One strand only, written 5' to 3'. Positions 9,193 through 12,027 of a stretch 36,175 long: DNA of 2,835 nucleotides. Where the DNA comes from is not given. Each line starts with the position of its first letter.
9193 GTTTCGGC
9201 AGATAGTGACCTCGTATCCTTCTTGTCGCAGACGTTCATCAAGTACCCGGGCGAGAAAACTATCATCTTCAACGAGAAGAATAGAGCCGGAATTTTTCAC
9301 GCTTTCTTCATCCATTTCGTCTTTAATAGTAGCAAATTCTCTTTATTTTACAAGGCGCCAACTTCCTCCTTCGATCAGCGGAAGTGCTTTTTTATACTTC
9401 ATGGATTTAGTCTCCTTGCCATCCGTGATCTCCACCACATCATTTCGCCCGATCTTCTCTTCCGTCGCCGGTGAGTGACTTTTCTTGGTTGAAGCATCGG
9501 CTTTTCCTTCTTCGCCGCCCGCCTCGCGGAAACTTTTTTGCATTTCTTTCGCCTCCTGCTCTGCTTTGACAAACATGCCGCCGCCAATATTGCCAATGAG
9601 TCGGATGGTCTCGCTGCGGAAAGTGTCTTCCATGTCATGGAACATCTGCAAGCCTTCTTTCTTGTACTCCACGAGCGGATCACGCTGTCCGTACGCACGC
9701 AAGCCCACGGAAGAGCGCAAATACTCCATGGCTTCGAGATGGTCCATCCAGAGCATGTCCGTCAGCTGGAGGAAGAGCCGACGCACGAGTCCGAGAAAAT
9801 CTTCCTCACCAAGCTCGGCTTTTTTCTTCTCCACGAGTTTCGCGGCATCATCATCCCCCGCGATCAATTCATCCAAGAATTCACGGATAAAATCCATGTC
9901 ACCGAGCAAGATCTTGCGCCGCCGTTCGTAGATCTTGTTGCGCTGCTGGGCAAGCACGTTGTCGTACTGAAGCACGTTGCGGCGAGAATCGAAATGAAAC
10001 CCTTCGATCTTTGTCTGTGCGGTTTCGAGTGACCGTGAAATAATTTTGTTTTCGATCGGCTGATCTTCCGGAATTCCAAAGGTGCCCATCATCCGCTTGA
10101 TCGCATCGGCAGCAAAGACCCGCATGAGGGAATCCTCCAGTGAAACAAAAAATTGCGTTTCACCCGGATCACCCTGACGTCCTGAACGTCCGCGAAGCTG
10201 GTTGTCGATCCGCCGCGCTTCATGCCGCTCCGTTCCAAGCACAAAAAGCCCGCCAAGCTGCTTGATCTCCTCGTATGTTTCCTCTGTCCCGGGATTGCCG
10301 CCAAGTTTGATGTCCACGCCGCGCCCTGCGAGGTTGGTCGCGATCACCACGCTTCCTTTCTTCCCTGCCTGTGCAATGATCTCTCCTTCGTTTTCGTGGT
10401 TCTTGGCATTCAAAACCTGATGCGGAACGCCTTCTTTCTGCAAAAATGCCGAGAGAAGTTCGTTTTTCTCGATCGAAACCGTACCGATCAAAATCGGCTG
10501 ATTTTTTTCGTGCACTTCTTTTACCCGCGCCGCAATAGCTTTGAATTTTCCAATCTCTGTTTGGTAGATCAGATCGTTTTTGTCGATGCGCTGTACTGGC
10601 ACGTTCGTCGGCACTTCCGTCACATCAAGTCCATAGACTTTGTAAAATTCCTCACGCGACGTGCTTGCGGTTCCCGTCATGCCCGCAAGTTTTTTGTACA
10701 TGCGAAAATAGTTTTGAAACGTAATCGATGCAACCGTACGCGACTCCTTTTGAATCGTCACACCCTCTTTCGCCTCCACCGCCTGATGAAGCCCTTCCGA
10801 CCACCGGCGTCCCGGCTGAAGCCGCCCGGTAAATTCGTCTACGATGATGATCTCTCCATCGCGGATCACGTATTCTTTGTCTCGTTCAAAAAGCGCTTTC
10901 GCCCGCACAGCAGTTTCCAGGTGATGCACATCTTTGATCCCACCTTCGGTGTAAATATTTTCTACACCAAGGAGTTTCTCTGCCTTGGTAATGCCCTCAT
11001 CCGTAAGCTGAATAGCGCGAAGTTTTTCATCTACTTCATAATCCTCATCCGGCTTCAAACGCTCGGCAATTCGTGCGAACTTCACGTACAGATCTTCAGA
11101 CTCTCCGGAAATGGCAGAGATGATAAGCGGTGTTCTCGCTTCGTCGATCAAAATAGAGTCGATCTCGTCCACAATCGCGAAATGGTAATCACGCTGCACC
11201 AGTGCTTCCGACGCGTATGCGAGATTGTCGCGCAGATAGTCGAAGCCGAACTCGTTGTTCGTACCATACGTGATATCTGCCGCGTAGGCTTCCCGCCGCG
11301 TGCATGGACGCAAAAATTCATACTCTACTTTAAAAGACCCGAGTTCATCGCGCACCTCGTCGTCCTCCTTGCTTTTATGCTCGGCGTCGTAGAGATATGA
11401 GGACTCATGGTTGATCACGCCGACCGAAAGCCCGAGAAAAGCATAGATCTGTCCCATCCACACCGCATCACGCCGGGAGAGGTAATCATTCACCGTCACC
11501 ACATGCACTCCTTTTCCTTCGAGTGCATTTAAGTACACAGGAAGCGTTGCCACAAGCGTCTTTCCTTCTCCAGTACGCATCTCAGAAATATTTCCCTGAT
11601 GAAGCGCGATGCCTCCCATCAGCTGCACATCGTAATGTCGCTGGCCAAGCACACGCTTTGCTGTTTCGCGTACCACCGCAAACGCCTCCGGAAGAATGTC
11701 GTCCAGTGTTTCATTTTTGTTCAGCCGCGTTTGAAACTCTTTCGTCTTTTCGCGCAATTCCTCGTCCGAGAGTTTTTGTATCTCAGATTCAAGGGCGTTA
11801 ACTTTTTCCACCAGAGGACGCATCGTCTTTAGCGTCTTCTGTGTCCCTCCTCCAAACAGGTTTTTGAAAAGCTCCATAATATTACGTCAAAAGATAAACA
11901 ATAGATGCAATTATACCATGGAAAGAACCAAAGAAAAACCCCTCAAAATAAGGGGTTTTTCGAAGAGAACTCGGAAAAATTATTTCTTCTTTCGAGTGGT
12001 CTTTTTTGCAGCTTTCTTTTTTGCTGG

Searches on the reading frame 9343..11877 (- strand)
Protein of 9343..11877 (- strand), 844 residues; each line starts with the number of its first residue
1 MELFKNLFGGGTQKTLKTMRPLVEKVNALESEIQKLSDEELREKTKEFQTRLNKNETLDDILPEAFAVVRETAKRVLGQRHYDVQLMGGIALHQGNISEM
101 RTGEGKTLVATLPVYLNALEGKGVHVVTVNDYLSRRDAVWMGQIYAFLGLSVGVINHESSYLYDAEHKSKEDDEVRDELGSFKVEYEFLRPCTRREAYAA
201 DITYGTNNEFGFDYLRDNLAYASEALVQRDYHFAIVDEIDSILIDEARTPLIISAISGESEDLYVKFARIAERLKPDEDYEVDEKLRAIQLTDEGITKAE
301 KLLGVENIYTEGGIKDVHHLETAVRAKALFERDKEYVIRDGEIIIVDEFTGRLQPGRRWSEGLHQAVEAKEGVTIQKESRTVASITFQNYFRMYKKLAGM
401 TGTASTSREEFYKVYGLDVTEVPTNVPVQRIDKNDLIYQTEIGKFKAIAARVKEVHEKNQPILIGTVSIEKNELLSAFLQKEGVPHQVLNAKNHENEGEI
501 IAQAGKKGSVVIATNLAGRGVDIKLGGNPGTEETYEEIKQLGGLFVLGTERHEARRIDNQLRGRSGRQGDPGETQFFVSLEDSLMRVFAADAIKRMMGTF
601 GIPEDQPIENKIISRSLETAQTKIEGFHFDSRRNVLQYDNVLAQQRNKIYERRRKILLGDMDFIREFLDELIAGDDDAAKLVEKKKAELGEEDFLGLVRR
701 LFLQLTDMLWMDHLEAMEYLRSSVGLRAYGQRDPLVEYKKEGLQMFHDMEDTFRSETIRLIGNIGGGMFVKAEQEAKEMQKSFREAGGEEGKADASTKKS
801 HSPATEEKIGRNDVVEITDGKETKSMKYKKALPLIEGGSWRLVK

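Call 7: search_protein_families(library=pfam, proteins=[window:9343-11877:-], max_evalue=0.01)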
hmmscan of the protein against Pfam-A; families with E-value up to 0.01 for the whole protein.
window:9343-11877:- (844 aa): 5 families
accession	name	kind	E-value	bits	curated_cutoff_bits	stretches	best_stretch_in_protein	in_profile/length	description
PF07517.20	SecA_DEAD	-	1.2e-127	425.6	24.6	1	5-411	2-289/290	SecA DEAD-like domain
PF21090.3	P-loop_SecA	-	1.3e-78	263.8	27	2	427-531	1-105/205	SecA P-loop domain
PF07516.18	SecA_SW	-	3e-43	148.7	26.7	2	677-762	114-197/200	SecA Wing and Scaffold domain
PF01043.26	SecA_PP_bind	-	8.9e-41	139.4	23.5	1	260-368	2-110/110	SecA preprotein cross-linking domain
PF00271.37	Helicase_C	-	0.00085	20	23.5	1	455-524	11-82/110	Helicase conserved C-terminal domain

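Call 16: find_related_loci(query=window:9343-11877:-, collection=genome_contigs, flank=10000)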
Query window:9343-11877:- (844 aa) in genome_contigs; peptide patterns used: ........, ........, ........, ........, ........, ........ (x = any residue, [..] = any of these).
600 stretches matched a pattern (row limit reached: there are more); 600 encode a relative of the query (tblastn E <= 1e-3); the best 80 are kept; 80 distinct loci.
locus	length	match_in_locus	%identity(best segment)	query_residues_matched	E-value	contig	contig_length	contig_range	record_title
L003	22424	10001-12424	70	1-817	0e+0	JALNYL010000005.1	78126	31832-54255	MAG: Candidatus Paceibacterota bacterium isolate SO_2017_GW1 bin 158 NODE_1939_length_78126_cov_1.658906_OW334_2017, who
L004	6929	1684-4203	63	1-831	0e+0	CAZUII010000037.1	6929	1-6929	MAG TPA_asm: uncultured Candidatus Saccharibacteria bacterium isolate SRP342105_co1_365 genome assembly, contig: NODE_15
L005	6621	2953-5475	63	1-844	0e+0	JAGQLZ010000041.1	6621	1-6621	MAG: Candidatus Kaiserbacteria bacterium isolate HKST-UBA29 2010_505432, whole genome shotgun sequence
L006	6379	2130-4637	65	3-815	0e+0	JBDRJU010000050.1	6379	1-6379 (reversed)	MAG: bacterium isolate MEGAHIT-group-1.670 k141_6551436, whole genome shotgun sequence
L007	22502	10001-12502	62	1-826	0e+0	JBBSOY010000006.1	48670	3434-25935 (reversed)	MAG: Candidatus Paceibacteria bacterium isolate LS6_sbin.42 LS6_sbin.42_K_1190911_L_48670_cov_10.0000, whole genome shot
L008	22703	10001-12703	58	1-829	0e+0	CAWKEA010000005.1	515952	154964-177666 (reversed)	MAG: uncultured bacterium isolate MFD01223.bin.1.27 genome assembly, contig: contig_17561, whole genome shotgun sequence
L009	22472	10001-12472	63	1-831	0e+0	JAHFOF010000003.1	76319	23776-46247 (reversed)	MAG: bacterium isolate nzgw498 NODE_413_length_76320_cov_3.899867, whole genome shotgun sequence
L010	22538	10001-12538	64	1-843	0e+0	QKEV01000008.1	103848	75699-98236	MAG: bacterium isolate SZUA-485 scaffold_347, whole genome shotgun sequence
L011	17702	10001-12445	54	4-828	0e+0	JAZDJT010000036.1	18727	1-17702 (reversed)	MAG: Patescibacteria group bacterium isolate MEGAHIT-group-0.50 k141_17933258, whole genome shotgun sequence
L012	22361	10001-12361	54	3-763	0e+0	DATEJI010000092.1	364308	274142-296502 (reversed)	MAG TPA_asm: Candidatus Saccharimonadales bacterium isolate SMAG_U8860 k141_1104895, whole genome shotgun sequence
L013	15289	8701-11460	60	1-825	0e+0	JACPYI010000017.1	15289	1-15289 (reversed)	MAG: Candidatus Sungiibacteriota bacterium isolate NC_groundwater_859_Pr1_B-0.1um_51_34 Montesol18_Bp1_scaffold_584750,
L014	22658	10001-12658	49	3-824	0e+0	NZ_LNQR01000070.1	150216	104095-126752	Candidatus Magnetominusculus xianensis strain HCH-1 contig070, whole genome shotgun sequence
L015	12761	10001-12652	50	1-839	0e+0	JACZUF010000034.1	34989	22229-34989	MAG: Chloroflexota bacterium isolate B15T1B11 B15T1B11_NODE177, whole genome shotgun sequence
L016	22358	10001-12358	52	7-764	0e+0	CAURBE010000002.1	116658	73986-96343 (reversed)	MAG TPA_asm: uncultured Candidatus Saccharibacteria bacterium isolate ERR9968802_bin.15_MetaWRAP_v1.3_MAG genome assembl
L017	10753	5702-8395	61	1-831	0e+0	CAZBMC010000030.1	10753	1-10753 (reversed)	MAG TPA_asm: uncultured Gammaproteobacteria bacterium isolate SRP329715_co1_47 genome assembly, contig: NODE_9417_length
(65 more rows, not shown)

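Call 31: find_related_loci(query=window:9343-11877:-, collection=metagenome_contigs, flank=6000)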
Query window:9343-11877:- (844 aa) in metagenome_contigs; peptide patterns used: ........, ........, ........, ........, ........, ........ (x = any residue, [..] = any of these).
600 stretches matched a pattern (row limit reached: there are more); 598 encode a relative of the query (tblastn E <= 1e-3); the best 80 are kept; 80 distinct loci.
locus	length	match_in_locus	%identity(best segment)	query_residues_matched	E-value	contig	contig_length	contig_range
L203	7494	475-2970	66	3-831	0e+0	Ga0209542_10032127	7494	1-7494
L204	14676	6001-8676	62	1-831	0e+0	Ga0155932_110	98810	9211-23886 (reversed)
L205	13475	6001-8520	63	1-843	0e+0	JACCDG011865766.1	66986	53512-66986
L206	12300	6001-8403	66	1-813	0e+0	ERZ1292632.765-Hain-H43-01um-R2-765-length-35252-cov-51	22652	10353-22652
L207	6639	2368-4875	59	3-843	0e+0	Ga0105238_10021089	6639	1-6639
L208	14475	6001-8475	59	16-844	0e+0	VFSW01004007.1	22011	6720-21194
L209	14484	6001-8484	63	1-831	0e+0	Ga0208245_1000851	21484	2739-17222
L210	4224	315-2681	60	1-766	0e+0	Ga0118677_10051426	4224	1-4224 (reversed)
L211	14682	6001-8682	55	1-831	0e+0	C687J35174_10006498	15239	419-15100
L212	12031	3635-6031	56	1-831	0e+0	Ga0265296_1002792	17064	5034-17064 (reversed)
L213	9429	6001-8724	49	1-831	0e+0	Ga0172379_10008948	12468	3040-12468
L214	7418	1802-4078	54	4-764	0e+0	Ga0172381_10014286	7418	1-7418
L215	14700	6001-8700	49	1-832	0e+0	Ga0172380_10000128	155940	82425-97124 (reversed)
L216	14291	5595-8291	62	3-813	0e+0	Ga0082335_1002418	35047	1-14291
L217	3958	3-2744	60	1-831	0e+0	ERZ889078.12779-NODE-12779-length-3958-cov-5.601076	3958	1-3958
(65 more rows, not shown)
